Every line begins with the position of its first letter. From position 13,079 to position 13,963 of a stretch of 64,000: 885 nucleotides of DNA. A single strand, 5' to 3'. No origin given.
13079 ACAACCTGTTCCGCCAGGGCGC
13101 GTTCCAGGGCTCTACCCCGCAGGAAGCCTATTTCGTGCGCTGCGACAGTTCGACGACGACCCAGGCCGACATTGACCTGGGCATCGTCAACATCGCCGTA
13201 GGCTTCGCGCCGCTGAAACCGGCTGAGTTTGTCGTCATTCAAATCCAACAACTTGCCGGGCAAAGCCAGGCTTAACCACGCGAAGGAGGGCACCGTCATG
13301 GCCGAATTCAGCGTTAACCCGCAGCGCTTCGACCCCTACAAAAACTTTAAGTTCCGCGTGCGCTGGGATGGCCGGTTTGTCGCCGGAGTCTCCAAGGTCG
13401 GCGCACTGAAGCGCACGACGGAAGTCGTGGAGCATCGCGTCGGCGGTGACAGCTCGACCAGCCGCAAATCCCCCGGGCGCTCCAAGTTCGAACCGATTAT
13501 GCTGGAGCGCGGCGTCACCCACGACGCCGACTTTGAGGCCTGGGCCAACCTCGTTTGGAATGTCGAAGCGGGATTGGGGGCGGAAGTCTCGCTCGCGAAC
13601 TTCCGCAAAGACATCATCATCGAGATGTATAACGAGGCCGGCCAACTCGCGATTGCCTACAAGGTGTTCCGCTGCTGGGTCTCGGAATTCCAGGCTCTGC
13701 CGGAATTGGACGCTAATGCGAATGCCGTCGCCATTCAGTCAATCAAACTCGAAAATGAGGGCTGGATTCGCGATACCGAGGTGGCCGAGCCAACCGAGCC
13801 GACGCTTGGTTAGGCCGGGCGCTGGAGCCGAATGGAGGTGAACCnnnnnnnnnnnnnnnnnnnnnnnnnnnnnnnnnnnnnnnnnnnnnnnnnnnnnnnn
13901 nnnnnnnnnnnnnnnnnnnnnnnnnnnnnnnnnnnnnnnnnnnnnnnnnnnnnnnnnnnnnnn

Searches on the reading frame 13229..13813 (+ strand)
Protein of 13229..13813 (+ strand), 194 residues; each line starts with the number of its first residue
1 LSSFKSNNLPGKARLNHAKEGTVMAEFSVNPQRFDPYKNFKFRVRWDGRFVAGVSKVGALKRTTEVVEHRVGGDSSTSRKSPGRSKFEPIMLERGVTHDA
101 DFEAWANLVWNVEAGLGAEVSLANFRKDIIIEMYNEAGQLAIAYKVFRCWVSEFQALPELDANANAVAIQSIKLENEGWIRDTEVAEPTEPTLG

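Call 70: search_protein_families(library=pfam, proteins=[window:13229-13813:+], max_evalue=0.001)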
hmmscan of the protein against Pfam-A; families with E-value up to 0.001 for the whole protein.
window:13229-13813:+ (194 aa): 1 family
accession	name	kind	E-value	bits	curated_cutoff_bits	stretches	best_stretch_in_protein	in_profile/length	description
PF06841.18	Phage_T4_gp19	-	8.5e-41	139.4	28.2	1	38-179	1-133/134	T4-like virus tail tube protein gp19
